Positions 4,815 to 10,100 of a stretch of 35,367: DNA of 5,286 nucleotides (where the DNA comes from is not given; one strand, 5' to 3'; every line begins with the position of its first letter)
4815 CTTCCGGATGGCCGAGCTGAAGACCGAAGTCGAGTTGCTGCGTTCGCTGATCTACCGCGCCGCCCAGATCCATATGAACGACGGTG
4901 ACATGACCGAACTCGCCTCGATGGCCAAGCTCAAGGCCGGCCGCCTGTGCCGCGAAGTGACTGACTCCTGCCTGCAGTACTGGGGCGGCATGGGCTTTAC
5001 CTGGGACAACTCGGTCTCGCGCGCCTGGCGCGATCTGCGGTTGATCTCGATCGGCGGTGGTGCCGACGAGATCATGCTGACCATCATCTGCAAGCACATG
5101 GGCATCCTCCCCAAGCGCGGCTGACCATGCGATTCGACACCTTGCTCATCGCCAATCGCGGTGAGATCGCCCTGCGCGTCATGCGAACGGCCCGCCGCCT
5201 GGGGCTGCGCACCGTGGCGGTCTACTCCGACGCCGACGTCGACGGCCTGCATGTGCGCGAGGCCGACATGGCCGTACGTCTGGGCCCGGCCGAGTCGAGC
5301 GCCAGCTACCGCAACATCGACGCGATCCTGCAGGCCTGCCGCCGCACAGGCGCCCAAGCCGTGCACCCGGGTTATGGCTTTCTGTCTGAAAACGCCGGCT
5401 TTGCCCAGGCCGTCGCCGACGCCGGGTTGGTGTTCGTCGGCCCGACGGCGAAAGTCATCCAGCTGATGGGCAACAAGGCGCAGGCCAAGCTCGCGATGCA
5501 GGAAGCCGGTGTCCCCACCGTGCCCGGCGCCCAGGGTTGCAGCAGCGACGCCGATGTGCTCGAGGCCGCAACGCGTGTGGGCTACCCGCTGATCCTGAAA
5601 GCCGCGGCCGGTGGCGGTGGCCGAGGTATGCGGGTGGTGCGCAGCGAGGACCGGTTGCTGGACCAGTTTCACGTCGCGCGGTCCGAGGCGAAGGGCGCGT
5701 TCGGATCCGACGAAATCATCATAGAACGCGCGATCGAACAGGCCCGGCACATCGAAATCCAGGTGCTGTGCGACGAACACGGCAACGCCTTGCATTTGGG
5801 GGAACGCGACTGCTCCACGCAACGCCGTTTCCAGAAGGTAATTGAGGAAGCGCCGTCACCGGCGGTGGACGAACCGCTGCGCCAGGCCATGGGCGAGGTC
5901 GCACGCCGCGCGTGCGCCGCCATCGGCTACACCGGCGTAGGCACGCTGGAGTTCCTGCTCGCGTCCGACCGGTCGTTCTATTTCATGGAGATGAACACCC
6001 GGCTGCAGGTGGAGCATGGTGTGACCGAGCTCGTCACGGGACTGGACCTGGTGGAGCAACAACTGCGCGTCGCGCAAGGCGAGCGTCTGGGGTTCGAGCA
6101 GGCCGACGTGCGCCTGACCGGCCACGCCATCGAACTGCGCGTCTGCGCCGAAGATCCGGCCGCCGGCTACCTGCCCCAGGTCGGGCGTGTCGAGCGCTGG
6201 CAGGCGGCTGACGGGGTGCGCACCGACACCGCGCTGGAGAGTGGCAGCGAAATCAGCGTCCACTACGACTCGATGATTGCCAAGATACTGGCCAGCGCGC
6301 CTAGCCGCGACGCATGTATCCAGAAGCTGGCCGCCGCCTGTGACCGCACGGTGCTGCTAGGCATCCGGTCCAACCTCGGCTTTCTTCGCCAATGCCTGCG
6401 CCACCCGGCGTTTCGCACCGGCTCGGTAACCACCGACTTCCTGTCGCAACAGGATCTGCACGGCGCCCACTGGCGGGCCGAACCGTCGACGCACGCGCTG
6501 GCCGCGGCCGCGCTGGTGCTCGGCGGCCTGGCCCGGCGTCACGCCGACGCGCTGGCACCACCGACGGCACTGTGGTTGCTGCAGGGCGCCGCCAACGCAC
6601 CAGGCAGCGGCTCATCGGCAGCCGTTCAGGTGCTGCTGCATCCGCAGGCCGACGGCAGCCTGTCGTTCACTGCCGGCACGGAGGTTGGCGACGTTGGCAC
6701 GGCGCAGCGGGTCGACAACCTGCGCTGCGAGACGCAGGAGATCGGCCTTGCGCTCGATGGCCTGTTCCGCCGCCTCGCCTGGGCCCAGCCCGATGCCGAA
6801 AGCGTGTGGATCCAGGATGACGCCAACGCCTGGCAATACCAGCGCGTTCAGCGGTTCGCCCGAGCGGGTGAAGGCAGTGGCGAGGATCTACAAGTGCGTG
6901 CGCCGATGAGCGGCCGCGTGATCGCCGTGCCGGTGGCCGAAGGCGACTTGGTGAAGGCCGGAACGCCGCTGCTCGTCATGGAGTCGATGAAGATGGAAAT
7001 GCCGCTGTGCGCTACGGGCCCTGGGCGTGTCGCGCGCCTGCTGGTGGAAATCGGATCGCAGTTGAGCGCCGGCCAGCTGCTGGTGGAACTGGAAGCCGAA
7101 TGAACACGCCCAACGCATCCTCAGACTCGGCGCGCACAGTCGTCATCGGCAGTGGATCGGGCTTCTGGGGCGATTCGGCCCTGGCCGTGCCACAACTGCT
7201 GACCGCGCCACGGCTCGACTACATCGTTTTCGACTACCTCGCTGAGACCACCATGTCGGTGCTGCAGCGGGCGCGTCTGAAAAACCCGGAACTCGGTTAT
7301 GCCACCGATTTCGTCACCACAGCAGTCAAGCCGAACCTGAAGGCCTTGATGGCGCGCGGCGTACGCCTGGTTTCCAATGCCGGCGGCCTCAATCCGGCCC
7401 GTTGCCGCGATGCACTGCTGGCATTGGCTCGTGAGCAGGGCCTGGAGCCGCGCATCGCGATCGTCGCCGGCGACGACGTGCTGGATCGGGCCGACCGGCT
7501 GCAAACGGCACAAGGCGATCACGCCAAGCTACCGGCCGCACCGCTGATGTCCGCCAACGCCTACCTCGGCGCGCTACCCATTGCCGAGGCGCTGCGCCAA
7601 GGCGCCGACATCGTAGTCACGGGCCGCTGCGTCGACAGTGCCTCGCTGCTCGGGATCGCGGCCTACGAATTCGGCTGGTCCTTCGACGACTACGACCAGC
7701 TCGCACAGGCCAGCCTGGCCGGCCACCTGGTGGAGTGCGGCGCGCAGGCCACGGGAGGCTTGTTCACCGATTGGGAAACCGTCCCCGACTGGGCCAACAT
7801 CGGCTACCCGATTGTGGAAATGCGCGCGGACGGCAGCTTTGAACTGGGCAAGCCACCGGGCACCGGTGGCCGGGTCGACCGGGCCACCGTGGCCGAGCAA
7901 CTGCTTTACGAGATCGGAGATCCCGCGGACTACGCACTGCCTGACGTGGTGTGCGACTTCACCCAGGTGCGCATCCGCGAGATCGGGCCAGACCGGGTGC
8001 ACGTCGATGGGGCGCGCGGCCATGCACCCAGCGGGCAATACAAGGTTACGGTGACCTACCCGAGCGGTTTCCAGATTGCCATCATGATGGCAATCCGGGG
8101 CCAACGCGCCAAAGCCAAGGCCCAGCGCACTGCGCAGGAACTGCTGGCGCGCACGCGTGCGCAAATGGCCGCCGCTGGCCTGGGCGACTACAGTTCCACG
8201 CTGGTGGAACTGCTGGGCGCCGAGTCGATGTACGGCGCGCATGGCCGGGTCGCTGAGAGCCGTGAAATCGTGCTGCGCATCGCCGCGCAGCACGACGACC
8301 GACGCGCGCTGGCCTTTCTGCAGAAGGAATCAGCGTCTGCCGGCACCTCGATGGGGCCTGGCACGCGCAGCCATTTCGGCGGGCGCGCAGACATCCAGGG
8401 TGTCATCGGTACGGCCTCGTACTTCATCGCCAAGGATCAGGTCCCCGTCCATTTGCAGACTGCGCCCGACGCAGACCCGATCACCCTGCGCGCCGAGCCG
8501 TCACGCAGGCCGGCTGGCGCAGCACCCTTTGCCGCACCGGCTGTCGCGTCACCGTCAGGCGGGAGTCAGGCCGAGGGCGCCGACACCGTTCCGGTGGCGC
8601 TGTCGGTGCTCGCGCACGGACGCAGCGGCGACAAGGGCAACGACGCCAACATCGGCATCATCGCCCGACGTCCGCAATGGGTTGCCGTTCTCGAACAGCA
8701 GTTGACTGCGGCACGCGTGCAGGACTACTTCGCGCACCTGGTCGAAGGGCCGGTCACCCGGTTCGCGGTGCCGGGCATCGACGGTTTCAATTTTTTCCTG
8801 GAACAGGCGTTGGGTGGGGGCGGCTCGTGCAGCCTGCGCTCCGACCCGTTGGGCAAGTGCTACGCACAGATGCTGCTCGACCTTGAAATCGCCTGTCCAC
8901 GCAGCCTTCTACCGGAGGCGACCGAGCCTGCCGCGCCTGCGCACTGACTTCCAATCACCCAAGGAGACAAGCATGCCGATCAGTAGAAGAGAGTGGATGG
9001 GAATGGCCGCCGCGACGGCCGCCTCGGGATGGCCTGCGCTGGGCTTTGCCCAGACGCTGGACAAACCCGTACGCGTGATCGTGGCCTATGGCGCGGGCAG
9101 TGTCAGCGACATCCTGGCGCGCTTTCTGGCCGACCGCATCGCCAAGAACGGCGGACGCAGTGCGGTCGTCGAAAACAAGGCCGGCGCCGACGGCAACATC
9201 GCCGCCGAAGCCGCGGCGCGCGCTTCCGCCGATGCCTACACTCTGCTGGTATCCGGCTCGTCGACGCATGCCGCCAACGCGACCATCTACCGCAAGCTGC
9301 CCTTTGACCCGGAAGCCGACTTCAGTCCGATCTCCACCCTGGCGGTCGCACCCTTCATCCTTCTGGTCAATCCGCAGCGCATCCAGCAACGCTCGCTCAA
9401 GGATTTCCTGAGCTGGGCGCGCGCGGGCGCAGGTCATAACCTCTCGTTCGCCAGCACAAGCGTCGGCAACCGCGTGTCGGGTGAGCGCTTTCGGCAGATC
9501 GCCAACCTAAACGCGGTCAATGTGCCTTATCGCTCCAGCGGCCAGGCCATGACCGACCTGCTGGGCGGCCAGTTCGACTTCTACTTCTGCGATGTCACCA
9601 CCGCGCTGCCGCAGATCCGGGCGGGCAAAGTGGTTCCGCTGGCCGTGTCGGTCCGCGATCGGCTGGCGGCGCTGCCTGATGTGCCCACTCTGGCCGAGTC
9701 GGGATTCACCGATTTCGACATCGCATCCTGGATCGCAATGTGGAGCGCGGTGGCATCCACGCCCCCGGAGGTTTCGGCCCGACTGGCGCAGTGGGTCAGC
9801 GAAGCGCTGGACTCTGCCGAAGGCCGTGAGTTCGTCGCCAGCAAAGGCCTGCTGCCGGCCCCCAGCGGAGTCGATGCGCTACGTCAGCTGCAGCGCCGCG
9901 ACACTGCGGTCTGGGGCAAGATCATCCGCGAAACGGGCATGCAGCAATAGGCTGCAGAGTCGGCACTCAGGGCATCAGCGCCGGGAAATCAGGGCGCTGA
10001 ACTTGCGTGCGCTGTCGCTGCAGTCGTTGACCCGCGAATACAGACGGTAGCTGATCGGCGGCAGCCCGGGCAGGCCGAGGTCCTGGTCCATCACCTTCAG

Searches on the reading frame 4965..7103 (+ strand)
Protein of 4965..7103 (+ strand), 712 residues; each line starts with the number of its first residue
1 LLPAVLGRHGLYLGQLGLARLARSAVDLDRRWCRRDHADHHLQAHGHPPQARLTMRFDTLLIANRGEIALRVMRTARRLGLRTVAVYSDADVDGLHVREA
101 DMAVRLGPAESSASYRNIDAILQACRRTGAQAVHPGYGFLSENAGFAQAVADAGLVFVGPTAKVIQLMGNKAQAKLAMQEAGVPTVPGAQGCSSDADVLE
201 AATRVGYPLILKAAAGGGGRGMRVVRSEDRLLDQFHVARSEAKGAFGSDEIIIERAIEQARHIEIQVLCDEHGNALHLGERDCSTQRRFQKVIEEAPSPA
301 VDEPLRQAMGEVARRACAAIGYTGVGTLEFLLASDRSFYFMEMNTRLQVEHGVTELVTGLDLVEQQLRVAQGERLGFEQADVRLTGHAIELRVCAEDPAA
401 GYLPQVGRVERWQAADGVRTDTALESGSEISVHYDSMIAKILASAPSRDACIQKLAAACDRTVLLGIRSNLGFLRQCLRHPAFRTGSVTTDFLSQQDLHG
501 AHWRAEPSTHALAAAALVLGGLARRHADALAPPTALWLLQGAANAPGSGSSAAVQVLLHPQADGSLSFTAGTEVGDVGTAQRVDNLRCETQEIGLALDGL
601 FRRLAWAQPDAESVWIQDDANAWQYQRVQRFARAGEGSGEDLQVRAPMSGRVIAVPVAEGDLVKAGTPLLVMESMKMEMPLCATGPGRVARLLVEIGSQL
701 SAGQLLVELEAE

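Call 19: search_protein_families(library=pfam, proteins=[window:4965-7103:+])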
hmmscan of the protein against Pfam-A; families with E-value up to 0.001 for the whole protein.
window:4965-7103:+ (712 aa): 9 families
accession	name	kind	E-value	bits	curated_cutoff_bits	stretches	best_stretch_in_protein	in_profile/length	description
PF02786.22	CPSase_L_D2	-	1e-72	244.5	19.8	1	171-375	2-208/211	Carbamoyl-phosphate synthase L chain, ATP binding domain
PF00289.28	Biotin_carb_N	-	7.4e-44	149.2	25.5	1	57-165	2-110/110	Biotin carboxylase, N-terminal domain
PF02785.25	Biotin_carb_C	-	1.2e-29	103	32.4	1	390-494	1-107/108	Biotin carboxylase C-terminal domain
PF00364.28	Biotin_lipoyl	-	1e-14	54.5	22.1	1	643-709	2-73/73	Biotin-requiring enzyme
PF07478.18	Dala_Dala_lig_C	-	1.9e-11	44.3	24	1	198-345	28-174/204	D-ala D-ala ligase C-terminus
PF02222.28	ATP-grasp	-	4.5e-10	39.9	27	1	178-346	3-162/179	ATP-grasp domain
PF13533.13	Biotin_lipoyl_2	-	5e-08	33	29.8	1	643-672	2-31/32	Biotin-lipoyl like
PF02655.19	ATP-grasp_3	-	2.1e-05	25.1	23.2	1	170-348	3-158/160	ATP-grasp domain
PF13437.12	HlyD_3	-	0.00019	22.6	22.2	0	644-673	2-31/106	HlyD family secretion protein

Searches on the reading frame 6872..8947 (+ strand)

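Call 19: search_protein_families(library=pfam, proteins=[window:6872-8947:+])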
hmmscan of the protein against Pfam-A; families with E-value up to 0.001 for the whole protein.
window:6872-8947:+ (691 aa): 2 families
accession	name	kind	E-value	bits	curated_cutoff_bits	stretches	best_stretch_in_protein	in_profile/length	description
PF07287.17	AtuA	-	1.6e-138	462.6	22.8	1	90-528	1-435/437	Acyclic terpene utilisation family protein AtuA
PF23544.1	AtuA_ferredoxin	-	8.9e-28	97.3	27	1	576-673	2-112/113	AtuA ferredoxin-like domain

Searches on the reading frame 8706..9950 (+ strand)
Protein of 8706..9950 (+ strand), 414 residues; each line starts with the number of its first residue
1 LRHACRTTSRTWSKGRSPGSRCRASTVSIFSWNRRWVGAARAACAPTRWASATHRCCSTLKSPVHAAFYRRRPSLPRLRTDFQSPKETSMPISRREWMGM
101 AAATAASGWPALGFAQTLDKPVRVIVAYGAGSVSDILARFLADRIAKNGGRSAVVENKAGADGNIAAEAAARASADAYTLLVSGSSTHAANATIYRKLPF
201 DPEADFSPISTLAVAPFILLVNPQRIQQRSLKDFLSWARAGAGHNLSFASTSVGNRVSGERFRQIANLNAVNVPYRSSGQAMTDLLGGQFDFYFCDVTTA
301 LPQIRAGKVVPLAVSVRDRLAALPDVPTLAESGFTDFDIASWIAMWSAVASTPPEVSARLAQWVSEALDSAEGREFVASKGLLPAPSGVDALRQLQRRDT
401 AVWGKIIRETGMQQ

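Call 19: search_protein_families(library=pfam, proteins=[window:8706-9950:+])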
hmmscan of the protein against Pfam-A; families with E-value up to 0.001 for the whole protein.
window:8706-9950:+ (414 aa): 1 family
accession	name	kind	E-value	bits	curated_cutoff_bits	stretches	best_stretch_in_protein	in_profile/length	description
PF03401.19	TctC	-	2.6e-48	165.4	27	1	138-411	2-273/274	Tripartite tricarboxylate transporter family receptor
